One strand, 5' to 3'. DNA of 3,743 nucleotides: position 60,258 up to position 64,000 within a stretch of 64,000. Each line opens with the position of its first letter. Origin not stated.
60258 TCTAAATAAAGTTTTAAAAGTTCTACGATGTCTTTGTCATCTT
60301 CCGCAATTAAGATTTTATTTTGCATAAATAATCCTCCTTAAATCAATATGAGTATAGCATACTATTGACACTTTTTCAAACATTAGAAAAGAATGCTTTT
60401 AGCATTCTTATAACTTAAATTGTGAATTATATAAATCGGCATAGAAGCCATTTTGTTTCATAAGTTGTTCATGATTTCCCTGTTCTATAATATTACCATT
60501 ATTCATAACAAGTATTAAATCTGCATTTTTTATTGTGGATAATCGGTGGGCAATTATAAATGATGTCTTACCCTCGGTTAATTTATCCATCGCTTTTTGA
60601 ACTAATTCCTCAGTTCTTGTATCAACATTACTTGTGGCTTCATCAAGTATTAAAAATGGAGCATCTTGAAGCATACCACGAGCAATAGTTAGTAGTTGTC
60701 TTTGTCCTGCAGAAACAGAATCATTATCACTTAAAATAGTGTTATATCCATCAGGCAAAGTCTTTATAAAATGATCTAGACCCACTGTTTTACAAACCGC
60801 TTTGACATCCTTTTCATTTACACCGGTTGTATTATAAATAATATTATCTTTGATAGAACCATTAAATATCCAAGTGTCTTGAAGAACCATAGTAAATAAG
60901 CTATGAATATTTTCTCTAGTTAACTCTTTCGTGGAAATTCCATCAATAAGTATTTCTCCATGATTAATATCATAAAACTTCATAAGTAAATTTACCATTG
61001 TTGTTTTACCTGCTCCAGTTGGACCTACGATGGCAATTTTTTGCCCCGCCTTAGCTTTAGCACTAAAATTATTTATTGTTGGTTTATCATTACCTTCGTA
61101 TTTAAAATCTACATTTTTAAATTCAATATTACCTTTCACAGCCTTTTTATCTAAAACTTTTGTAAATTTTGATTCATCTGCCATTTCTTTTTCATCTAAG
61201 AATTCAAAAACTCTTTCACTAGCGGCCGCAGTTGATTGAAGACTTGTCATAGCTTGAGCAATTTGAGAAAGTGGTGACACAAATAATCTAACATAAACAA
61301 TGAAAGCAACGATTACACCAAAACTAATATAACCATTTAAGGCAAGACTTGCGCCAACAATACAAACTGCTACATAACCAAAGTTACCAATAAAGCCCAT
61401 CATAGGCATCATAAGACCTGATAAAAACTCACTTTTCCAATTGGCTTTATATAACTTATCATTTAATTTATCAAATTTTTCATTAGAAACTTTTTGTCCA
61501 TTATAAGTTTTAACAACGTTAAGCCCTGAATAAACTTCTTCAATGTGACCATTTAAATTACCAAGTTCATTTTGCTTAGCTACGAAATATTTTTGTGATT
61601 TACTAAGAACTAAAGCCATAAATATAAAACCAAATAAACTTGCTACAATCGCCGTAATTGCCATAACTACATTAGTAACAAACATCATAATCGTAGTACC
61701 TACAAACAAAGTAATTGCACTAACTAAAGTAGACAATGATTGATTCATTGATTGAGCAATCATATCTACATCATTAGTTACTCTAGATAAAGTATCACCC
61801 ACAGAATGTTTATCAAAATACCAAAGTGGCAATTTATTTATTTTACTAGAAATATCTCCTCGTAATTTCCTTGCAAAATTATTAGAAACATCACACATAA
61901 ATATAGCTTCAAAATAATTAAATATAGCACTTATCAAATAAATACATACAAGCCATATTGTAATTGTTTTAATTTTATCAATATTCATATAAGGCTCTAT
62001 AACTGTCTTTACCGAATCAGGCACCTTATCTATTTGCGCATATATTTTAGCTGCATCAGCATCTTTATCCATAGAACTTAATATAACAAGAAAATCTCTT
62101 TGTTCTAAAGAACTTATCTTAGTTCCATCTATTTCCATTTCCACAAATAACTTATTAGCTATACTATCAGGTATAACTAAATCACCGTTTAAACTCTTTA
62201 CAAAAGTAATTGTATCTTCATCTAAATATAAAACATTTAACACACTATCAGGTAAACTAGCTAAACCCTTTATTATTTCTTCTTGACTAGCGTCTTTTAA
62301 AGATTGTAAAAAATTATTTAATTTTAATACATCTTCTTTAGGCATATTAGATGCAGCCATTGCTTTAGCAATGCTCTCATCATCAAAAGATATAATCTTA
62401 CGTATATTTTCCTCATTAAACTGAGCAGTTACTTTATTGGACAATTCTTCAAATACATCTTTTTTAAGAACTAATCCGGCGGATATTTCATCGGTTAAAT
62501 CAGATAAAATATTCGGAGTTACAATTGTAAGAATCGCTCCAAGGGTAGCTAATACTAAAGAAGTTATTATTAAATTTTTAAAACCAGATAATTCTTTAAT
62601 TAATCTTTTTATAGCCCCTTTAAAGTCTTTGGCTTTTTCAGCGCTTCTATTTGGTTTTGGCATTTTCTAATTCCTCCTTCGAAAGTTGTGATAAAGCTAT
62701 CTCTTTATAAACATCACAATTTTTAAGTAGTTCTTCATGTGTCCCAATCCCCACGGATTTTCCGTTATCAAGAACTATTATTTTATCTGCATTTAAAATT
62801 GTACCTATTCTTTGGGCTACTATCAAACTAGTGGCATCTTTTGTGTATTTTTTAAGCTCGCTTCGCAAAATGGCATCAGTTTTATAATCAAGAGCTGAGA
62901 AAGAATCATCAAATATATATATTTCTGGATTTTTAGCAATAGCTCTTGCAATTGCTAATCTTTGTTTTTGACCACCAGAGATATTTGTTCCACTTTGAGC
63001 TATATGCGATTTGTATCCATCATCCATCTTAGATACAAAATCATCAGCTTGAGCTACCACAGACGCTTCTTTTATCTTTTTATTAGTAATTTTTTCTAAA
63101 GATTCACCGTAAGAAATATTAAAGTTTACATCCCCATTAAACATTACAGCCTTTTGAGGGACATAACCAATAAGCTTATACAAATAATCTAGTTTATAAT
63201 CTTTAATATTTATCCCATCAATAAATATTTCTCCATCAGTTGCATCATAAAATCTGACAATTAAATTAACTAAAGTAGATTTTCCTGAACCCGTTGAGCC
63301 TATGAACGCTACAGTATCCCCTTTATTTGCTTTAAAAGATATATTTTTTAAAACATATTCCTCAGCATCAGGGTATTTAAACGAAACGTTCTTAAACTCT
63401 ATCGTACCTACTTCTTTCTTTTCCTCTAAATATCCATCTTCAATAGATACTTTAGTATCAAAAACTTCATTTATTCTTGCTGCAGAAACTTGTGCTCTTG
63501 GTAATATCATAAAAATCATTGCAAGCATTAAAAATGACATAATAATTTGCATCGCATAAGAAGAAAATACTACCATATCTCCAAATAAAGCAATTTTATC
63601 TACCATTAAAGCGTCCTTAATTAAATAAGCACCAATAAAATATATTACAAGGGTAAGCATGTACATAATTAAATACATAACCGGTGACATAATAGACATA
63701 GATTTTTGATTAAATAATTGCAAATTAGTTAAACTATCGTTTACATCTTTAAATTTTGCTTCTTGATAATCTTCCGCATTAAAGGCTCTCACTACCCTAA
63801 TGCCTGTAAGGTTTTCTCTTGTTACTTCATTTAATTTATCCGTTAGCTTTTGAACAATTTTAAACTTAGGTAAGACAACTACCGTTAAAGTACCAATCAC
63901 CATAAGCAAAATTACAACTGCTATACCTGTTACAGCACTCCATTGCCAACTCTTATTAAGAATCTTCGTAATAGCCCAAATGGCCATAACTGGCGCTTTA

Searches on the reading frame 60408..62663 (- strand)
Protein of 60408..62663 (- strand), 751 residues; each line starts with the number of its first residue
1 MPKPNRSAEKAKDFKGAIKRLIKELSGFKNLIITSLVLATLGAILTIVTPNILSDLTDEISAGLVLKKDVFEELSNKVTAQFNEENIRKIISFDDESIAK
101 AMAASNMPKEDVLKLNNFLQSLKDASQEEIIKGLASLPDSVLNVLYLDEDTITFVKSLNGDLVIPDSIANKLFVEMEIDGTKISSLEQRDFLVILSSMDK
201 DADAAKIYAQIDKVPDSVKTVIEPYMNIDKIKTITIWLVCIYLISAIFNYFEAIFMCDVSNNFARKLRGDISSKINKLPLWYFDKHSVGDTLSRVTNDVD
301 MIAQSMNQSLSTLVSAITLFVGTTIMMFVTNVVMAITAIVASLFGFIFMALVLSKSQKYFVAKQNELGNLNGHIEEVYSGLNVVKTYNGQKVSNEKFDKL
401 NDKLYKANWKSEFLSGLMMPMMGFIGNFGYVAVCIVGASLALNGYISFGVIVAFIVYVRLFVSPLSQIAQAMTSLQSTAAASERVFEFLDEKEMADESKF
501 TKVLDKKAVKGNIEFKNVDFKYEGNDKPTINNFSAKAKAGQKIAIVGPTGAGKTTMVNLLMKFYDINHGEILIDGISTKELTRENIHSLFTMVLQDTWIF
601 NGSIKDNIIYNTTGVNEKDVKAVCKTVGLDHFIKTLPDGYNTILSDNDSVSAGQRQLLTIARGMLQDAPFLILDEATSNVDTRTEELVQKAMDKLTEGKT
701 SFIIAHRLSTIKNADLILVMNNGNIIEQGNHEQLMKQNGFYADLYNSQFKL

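Call 31: search_protein_families(library=pfam, proteins=[window:60408-62663:-], max_evalue=0.001)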
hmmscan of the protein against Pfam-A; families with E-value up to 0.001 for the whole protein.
window:60408-62663:- (751 aa): 4 families
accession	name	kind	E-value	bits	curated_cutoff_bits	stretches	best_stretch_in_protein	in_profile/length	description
PF00664.28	ABC_membrane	-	2.6e-48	165.5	28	1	229-465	38-274/274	ABC transporter transmembrane region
PF00005.33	ABC_tran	-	7.9e-26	91.7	25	1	531-678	2-137/137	ABC transporter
PF02463.25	SMC_N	-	1.9e-06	27.9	40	1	609-719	112-210/220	RecF/RecN/SMC N terminal domain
PF13401.12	AAA_22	-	0.00039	21.2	27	0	543-678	8-95/130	AAA domain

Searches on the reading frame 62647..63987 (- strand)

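Call 31: search_protein_families(library=pfam, proteins=[window:62647-63987:-], max_evalue=0.001)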
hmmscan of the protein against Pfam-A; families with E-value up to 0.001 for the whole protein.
window:62647-63987:- (446 aa): 4 families
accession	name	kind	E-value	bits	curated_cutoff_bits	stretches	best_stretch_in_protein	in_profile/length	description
PF00005.33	ABC_tran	-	1.6e-29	103.7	25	1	213-363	1-136/137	ABC transporter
PF00664.28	ABC_membrane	-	3e-18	66.9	28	1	8-152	135-274/274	ABC transporter transmembrane region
PF02463.25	SMC_N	-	2.7e-05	24.1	40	1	79-405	120-210/220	RecF/RecN/SMC N terminal domain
PF03193.22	RsgA_GTPase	-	0.00078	19.7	30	0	213-245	97-128/174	RsgA GTPase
